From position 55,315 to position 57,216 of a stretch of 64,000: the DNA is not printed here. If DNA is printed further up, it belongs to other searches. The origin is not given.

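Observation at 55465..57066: Intact full-length ProRS paralog with eroded class-II catalytic motifs but preserved-looking INS editing and anticodon-binding domains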

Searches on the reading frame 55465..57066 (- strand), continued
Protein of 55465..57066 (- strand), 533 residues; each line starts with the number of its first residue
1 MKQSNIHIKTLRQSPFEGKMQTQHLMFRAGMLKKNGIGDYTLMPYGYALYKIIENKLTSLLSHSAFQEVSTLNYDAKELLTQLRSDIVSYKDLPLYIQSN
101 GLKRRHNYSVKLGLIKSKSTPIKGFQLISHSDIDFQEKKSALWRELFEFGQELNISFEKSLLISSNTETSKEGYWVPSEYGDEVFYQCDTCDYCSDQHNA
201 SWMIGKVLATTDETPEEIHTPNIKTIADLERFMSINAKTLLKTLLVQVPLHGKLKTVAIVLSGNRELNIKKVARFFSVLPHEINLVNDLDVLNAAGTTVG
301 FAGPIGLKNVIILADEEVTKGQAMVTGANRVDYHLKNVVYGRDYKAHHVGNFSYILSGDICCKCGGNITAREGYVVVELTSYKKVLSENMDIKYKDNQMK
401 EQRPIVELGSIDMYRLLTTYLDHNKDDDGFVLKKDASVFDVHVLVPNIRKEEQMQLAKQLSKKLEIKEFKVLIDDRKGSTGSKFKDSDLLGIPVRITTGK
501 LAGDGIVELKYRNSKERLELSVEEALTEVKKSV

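Call 6: find_homologous_proteins(query=window:55465-57066:-, max_evalue=0.00001)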
Query window:55465-57066:- (533 aa): 324 proteins with E <= 0.00001 among 8000 candidates; the best 120 are listed.
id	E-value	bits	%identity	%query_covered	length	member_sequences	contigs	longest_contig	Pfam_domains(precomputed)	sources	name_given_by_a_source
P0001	0.0e+0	1190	100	100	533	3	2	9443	PF03129.26,PF04073.21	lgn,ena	-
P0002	1.9e-196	672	57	99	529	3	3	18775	PF03129.26,PF00587.31,PF04073.21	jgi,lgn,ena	-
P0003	5.6e-193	660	55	99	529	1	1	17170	PF03129.26,PF00587.31,PF04073.21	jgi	jgi:prolyl-tRNA synthetase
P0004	1.0e-191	656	55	99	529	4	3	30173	PF03129.26,PF00587.31,PF04073.21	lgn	-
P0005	8.6e-189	646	56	99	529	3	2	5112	PF03129.26,PF04073.21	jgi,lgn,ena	-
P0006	9.3e-187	640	54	99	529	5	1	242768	PF03129.26,PF04073.21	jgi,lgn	jgi:prolyl-tRNA synthetase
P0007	2.3e-186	638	54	99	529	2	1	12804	PF03129.26,PF04073.21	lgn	-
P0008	1.8e-185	635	54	99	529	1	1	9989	PF03129.26,PF04073.21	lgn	-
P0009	1.6e-184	632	55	99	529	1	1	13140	PF03129.26,PF04073.21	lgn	-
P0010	1.7e-184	632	54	99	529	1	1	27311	PF03129.26,PF00587.31,PF04073.21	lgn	-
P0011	1.6e-183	629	53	99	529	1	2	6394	PF03129.26,PF00587.31,PF04073.21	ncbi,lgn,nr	ncbi:MAG: hypothetical protein JXO44_12190 [Clostridia bacterium]|nr:hypothetical protein [Clostridi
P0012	4.5e-181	621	53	99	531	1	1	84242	PF03129.26,PF04073.21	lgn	-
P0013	2.1e-180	619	53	99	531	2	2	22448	PF03129.26,PF00587.31,PF04073.21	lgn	-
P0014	2.2e-161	556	48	99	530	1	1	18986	PF03129.26,PF04073.21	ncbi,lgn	-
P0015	6.0e-127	442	41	99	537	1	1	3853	PF03129.26,PF04073.21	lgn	-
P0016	1.2e-123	432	40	99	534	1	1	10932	PF03129.26,PF04073.21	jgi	-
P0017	4.4e-78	281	31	100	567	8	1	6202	PF03129.26,PF00587.31,PF04073.21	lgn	-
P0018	5.2e-76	274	32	97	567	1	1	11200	PF03129.26,PF00587.31,PF04073.21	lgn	-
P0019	3.6e-75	272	31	99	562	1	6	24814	PF03129.26,PF00587.31,PF04073.21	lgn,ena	-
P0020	7.8e-75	270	31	99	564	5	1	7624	PF03129.26,PF00587.31,PF04073.21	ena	-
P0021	9.4e-75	270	31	99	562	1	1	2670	PF03129.26,PF00587.31,PF04073.21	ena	-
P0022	1.1e-74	270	31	100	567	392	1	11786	PF03129.26,PF00587.31,PF04073.21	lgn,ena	-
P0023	5.4e-69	251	28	100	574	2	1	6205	PF03129.26,PF00587.31,PF04073.21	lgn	-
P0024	1.4e-68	250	33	99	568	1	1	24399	PF03129.26,PF00587.31,PF04073.21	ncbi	ncbi:proline--tRNA ligase [Clostridium sp. CTA-19]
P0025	2.1e-68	249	31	99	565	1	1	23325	PF03129.26,PF00587.31,PF04073.21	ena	-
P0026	3.2e-68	249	31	99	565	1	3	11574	PF03129.26,PF00587.31,PF04073.21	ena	-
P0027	5.3e-68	248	33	99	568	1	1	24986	PF03129.26,PF00587.31,PF04073.21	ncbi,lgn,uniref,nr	ncbi:proline--tRNA ligase [Clostridium senegalense]|uniref:Proline--tRNA ligase n=1 Tax=Clostridium 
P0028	1.3e-67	247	30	100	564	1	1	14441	PF03129.26,PF00587.31,PF04073.21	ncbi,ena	-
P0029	1.7e-67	246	30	99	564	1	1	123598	PF03129.26,PF00587.31,PF04073.21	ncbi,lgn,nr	ncbi:prolyl-tRNA synthetase [Oscillospiraceae bacterium]|nr:prolyl-tRNA synthetase [Oscillospiraceae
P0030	2.3e-67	246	28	100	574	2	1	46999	PF03129.26,PF00587.31,PF04073.21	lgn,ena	-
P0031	2.9e-67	246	32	99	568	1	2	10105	PF03129.26,PF00587.31,PF04073.21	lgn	-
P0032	3.1e-67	245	32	99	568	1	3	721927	PF03129.26,PF00587.31,PF04073.21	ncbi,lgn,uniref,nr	ncbi:proline--tRNA ligase [Clostridium senegalense]|uniref:proline--tRNA ligase n=1 Tax=Clostridium 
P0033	4.3e-67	245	30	99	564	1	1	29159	PF03129.26,PF00587.31,PF04073.21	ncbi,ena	-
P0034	5.7e-67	245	29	99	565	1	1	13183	PF03129.26,PF00587.31,PF04073.21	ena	-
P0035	6.1e-67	244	30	100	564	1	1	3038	PF03129.26,PF00587.31,PF04073.21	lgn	-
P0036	1.5e-66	243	31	100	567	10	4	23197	PF03129.26,PF00587.31,PF04073.21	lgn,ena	-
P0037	4.9e-66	241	29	100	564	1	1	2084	PF03129.26,PF00587.31,PF04073.21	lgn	-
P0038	6.3e-66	241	30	100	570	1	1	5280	PF03129.26,PF00587.31,PF04073.21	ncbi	-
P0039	6.9e-66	241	28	100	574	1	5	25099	PF03129.26,PF00587.31,PF04073.21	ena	-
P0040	2.3e-65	239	29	99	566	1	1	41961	PF03129.26,PF00587.31,PF04073.21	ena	-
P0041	4.9e-65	238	29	100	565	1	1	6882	PF03129.26,PF00587.31,PF04073.21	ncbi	-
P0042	7.4e-65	238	30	99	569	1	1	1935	PF03129.26,PF00587.31,PF04073.21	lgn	-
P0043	9.0e-65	237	29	99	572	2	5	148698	PF03129.26,PF00587.31,PF04073.21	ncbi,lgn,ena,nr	ncbi:MAG: proline--tRNA ligase [Clostridia bacterium]|nr:proline--tRNA ligase [Clostridia bacterium]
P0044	9.4e-65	237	28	100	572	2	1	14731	PF03129.26,PF00587.31,PF04073.21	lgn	-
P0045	1.1e-64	237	31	100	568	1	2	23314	PF03129.26,PF00587.31,PF04073.21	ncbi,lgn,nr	ncbi:MAG: proline--tRNA ligase [bacterium]|nr:proline--tRNA ligase [bacterium]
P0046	1.4e-64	237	30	99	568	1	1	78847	PF03129.26,PF00587.31,PF04073.21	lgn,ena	-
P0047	1.5e-64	237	30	99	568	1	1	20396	PF03129.26,PF00587.31,PF04073.21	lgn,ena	-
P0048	2.4e-64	236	30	98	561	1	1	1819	PF03129.26,PF00587.31,PF04073.21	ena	-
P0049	3.7e-64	235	29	99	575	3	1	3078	PF03129.26,PF00587.31,PF04073.21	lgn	-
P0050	8.4e-64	234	31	99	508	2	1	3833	PF03129.26,PF04073.21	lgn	-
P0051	5.3e-63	231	28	99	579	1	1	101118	PF03129.26,PF00587.31,PF04073.21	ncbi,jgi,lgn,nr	ncbi:MAG: proline--tRNA ligase [Clostridiales Family XIII bacterium]|jgi:prolyl-tRNA synthetase|nr:p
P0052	7.3e-63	231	30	99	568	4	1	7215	PF03129.26,PF00587.31,PF04073.21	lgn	-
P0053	8.0e-63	231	29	100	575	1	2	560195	PF03129.26,PF00587.31,PF04073.21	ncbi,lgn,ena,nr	nr:proline--tRNA ligase [uncultured Aminipila sp.]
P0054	2.1e-62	229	30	98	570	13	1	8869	PF03129.26,PF00587.31,PF04073.21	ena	-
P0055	3.6e-62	229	28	99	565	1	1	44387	PF03129.26,PF00587.31,PF04073.21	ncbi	-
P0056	3.9e-62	229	29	99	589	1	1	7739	PF03129.26,PF00587.31,PF04073.21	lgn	-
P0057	3.9e-62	229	30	97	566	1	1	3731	PF03129.26,PF00587.31,PF04073.21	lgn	-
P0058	8.4e-62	227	29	99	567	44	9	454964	PF03129.26,PF00587.31,PF04073.21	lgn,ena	-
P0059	9.4e-62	227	30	98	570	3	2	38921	PF03129.26,PF00587.31,PF04073.21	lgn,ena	-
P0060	9.7e-62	227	32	99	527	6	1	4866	PF03129.26,PF04073.21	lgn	-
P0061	9.9e-62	227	31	98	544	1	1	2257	PF03129.26,PF04073.21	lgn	-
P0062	1.3e-61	227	31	99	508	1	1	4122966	PF03129.26,PF04073.21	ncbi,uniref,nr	ncbi:YbaK/EbsC family protein [Tepidibacter hydrothermalis]|uniref:YbaK/EbsC family protein n=1 Tax=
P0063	2.7e-61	226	33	85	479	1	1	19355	PF03129.26,PF00587.31,PF04073.21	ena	-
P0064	3.0e-61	226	29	99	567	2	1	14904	PF03129.26,PF00587.31,PF04073.21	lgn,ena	-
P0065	4.4e-61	225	28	99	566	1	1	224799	PF03129.26,PF00587.31,PF04073.21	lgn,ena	-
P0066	6.7e-61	225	28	99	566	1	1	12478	PF03129.26,PF00587.31,PF04073.21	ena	-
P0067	7.8e-61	224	28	100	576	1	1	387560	PF03129.26,PF00587.31,PF04073.21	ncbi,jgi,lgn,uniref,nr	ncbi:proline--tRNA ligase [Aminipila sp.]|uniref:proline--tRNA ligase n=1 Tax=Aminipila sp. TaxID=20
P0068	1.1e-60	224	28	99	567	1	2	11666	PF03129.26,PF00587.31,PF04073.21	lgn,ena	-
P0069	1.4e-60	223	29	96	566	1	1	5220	PF03129.26,PF00587.31,PF04073.21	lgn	-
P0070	3.7e-60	222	28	100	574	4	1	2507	PF03129.26,PF00587.31,PF04073.21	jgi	jgi:prolyl-tRNA synthetase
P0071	5.0e-60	222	28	99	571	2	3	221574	PF03129.26,PF00587.31,PF04073.21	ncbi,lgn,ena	-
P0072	5.6e-60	221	28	100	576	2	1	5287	PF03129.26,PF00587.31,PF04073.21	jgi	jgi:prolyl-tRNA synthetase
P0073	7.5e-60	221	28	99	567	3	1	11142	PF03129.26,PF00587.31,PF04073.21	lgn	-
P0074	8.9e-60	221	28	99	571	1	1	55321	PF03129.26,PF00587.31,PF04073.21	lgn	-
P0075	1.5e-59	220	30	97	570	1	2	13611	PF03129.26,PF00587.31,PF04073.21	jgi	jgi:prolyl-tRNA synthetase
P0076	1.5e-59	220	28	99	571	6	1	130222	PF03129.26,PF00587.31,PF04073.21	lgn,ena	-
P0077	2.2e-59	220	29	99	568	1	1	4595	PF03129.26,PF00587.31,PF04073.21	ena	-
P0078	2.2e-59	220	29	98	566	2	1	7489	PF03129.26,PF00587.31,PF04073.21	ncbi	-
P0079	2.3e-59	219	28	99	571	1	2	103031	PF03129.26,PF00587.31,PF04073.21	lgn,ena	-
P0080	4.8e-59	218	29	99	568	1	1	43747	PF03129.26,PF00587.31,PF04073.21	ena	-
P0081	6.3e-59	218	29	99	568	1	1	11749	PF03129.26,PF00587.31,PF04073.21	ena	-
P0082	6.3e-59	218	28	100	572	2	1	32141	PF03129.26,PF00587.31,PF04073.21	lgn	-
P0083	6.5e-59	218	29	99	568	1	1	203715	PF03129.26,PF00587.31,PF04073.21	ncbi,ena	-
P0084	8.1e-59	218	29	99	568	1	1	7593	PF03129.26,PF00587.31,PF04073.21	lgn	-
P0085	9.4e-59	217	28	99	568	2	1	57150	PF03129.26,PF00587.31,PF04073.21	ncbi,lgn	-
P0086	2.6e-58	216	27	99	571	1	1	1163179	PF03129.26,PF00587.31,PF04073.21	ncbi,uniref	ncbi:proline--tRNA ligase [Paenibacillus sp. MMO-177]|uniref:proline--tRNA ligase n=1 Tax=Paenibacil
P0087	6.0e-58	215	29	98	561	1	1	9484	PF03129.26,PF00587.31,PF04073.21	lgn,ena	-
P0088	6.5e-58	215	30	98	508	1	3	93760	PF03129.26,PF04073.21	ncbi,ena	-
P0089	7.1e-58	215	28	98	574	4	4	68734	PF03129.26,PF00587.31,PF04073.21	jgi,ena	jgi:prolyl-tRNA synthetase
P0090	7.5e-58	214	29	98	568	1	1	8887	PF03129.26,PF00587.31,PF04073.21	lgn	-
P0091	8.5e-58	214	29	98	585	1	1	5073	PF03129.26,PF00587.31,PF04073.21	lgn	-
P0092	1.4e-57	214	29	98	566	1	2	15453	PF03129.26,PF00587.31,PF04073.21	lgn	-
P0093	1.4e-57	214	26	100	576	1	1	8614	PF03129.26,PF00587.31,PF04073.21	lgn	-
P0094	4.0e-57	212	28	100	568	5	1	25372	PF03129.26,PF00587.31,PF04073.21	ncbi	-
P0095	4.7e-57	212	28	99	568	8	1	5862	PF03129.26,PF00587.31,PF04073.21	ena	-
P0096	6.4e-57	211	28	99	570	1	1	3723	PF03129.26,PF00587.31,PF04073.21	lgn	-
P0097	1.7e-56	210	28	100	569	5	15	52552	PF03129.26,PF00587.31,PF04073.21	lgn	-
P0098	5.4e-56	208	28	99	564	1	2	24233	PF03129.26,PF00587.31,PF04073.21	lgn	-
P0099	2.0e-55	206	28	99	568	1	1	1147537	PF03129.26,PF00587.31,PF04073.21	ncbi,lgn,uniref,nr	ncbi:proline--tRNA ligase [Paenibacillus glycanilyticus]|uniref:proline--tRNA ligase n=1 Tax=Paeniba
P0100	2.8e-55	206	27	98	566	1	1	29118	PF03129.26,PF00587.31,PF04073.21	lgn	-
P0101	3.5e-55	206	28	99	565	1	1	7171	PF03129.26,PF00587.31,PF04073.21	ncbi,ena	-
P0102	5.3e-55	205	33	77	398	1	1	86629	PF03129.26,PF04073.21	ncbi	-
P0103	9.1e-55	204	27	99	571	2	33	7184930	PF03129.26,PF00587.31,PF04073.21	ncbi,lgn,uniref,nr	ncbi:proline--tRNA ligase [Paenibacillus sp. JDR-2]|uniref:proline--tRNA ligase n=1 Tax=Paenibacillu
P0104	2.1e-54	203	27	98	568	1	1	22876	PF03129.26,PF00587.31,PF04073.21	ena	-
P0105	4.9e-54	202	27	100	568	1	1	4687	PF03129.26,PF00587.31,PF04073.21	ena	-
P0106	5.8e-54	202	29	97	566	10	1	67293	PF03129.26,PF00587.31,PF04073.21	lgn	-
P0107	9.9e-54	201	27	99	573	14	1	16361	PF03129.26,PF00587.31,PF04073.21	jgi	jgi:prolyl-tRNA synthetase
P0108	1.0e-53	201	28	99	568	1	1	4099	PF03129.26,PF00587.31,PF04073.21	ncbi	-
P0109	1.4e-53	200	29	99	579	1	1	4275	PF03129.26,PF00587.31,PF04073.21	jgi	-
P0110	6.2e-53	198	28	98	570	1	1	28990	PF03129.26,PF00587.31,PF04073.21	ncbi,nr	ncbi:MAG: proline--tRNA ligase [Actinobacteria bacterium]|nr:proline--tRNA ligase [Actinomycetota ba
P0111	1.1e-52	197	27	98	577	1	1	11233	PF03129.26,PF00587.31,PF04073.21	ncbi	-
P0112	2.0e-52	197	27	99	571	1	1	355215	PF03129.26,PF00587.31,PF04073.21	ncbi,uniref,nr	ncbi:proline--tRNA ligase [Paenibacillus glycanilyticus]|uniref:Proline--tRNA ligase n=1 Tax=Paeniba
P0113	3.4e-52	196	29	97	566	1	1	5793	PF03129.26,PF00587.31,PF04073.21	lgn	-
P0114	5.6e-52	195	28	99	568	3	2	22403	PF03129.26,PF00587.31,PF04073.21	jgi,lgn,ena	-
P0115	5.7e-52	195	28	99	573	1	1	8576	PF03129.26,PF00587.31,PF04073.21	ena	-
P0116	7.4e-52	195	25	99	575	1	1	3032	PF03129.26,PF00587.31,PF04073.21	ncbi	-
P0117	1.1e-51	194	26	98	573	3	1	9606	PF03129.26,PF00587.31,PF04073.21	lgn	-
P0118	4.0e-51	192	27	99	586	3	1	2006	PF03129.26,PF00587.31,PF04073.21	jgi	jgi:prolyl-tRNA synthetase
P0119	5.2e-51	192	30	97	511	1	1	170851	PF03129.26,PF04073.21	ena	-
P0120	8.1e-51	191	27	99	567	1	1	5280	PF03129.26,PF00587.31,PF04073.21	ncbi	-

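Call 10: find_encoding_contigs(protein=P0006, flank=10000, max_places=3)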
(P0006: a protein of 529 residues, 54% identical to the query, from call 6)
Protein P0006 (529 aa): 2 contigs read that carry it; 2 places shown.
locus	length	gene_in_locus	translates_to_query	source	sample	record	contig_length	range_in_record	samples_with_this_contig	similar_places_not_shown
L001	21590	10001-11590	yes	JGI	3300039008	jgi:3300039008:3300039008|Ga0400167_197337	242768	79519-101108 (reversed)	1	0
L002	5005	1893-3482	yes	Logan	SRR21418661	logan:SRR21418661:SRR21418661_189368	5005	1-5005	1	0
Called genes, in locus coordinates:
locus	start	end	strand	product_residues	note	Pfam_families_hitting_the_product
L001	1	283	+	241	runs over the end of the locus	PF14512:TM1586_NiRdase, PF00881:Nitroreductase (faint)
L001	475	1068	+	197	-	PF17836:PglD_N (weak), PF25084:LbH_EIF2B (weak), PF25087:GMPPB_C, PF00132:Hexapep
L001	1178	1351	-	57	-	PF12797:Fer4_2 (weak), PF12837:Fer4_6 (weak), PF13237:Fer4_10, PF25160:LdpA_Fe-S-bd (faint), PF00037:Fer4, PF12800:Fer4_4 (faint), PF12838:Fer4_7, PF13187:Fer4_9, +2 more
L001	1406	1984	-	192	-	PF01966:HD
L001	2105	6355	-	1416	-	PF00395:SLH (faint)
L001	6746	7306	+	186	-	-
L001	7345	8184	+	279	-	PF07155:ECF-ribofla_trS, PF12822:ECF_trnsprt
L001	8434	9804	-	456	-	-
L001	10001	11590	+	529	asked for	PF04073:tRNA_edit, PF03129:HGTP_anticodon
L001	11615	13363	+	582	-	PF00571:CBS, PF00989:PAS, PF08448:PAS_4, PF13426:PAS_9 (weak), PF00158:Sigma54_activat, PF14532:Sigma54_activ_2, PF25601:AAA_lid_14, PF02954:HTH_8, +1 more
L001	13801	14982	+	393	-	PF13375:RnfC_N, PF01512:Complex1_51K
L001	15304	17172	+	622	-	PF09338:Gly_reductase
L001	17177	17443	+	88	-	-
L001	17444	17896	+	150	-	PF07355:GRDB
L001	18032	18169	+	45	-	-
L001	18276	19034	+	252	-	PF09338:Gly_reductase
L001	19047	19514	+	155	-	PF09338:Gly_reductase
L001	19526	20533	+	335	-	PF05544:Pro_racemase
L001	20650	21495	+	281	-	PF01925:TauE (weak)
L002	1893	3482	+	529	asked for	PF04073:tRNA_edit, PF03129:HGTP_anticodon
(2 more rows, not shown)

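Call 11: find_encoding_contigs(protein=P0012, flank=10000, max_places=3)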
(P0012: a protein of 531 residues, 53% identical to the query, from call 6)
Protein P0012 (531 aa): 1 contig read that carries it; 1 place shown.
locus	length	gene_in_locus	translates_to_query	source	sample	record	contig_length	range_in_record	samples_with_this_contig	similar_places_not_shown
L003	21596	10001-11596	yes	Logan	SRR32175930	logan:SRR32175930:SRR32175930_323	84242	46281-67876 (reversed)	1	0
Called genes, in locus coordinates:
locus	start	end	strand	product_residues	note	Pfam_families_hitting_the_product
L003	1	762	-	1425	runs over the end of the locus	PF00395:SLH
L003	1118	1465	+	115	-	-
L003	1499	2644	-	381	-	PF23750:RsgI_M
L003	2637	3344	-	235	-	PF04542:Sigma70_r2 (faint)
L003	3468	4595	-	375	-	-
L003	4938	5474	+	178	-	-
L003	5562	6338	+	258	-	PF07694:5TM-5TMR_LYT (weak), PF07155:ECF-ribofla_trS, PF12822:ECF_trnsprt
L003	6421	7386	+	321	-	PF00480:ROK, PF01869:BcrAD_BadFG (faint)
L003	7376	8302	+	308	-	PF20511:PMI_typeI_cat, PF07883:Cupin_2 (faint), PF21621:MPI_cupin_dom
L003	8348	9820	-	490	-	-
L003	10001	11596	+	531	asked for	PF04073:tRNA_edit, PF03129:HGTP_anticodon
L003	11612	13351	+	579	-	PF00571:CBS, PF00989:PAS, PF08448:PAS_4, PF13426:PAS_9, PF00158:Sigma54_activat, PF14532:Sigma54_activ_2, PF25601:AAA_lid_14, PF02954:HTH_8, +2 more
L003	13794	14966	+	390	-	PF13375:RnfC_N, PF01512:Complex1_51K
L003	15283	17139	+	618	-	-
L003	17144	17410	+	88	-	-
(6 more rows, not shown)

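Call 15: find_encoding_contigs(protein=P0001, flank=10000, max_places=3)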
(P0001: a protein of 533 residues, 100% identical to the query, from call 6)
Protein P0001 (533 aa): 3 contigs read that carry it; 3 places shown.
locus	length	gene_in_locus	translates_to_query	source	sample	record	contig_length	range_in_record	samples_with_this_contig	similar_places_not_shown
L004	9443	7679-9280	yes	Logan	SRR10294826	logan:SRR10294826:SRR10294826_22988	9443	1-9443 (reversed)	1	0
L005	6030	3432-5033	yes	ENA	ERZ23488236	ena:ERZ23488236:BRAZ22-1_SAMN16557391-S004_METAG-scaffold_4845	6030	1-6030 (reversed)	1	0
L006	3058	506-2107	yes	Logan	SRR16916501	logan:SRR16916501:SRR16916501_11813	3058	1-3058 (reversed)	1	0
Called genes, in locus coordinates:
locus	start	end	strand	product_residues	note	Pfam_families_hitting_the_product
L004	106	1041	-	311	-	PF03323:GerA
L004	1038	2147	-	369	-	PF03845:Spore_permease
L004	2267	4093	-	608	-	PF00682:HMGL-like, PF02436:PYC_OADA, PF25984:BSH_YknX (faint), PF00364:Biotin_lipoyl, PF25917:BSH_RND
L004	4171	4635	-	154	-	PF02785:Biotin_carb_C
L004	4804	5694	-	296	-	PF00289:Biotin_carb_N, PF02786:CPSase_L_D2, PF02222:ATP-grasp (weak), PF07478:Dala_Dala_lig_C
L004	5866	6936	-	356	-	PF03033:Glyco_transf_28, PF04101:Glyco_tran_28_C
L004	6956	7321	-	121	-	-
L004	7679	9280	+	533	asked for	PF04073:tRNA_edit, PF03129:HGTP_anticodon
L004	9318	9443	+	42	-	?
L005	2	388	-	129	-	?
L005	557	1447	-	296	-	PF00289:Biotin_carb_N, PF02786:CPSase_L_D2, PF02222:ATP-grasp (weak), PF07478:Dala_Dala_lig_C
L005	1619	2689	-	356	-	PF03033:Glyco_transf_28, PF04101:Glyco_tran_28_C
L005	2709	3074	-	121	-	-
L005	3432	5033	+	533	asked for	PF04073:tRNA_edit, PF03129:HGTP_anticodon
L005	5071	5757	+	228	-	PF04199:Cyclase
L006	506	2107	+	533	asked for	PF04073:tRNA_edit, PF03129:HGTP_anticodon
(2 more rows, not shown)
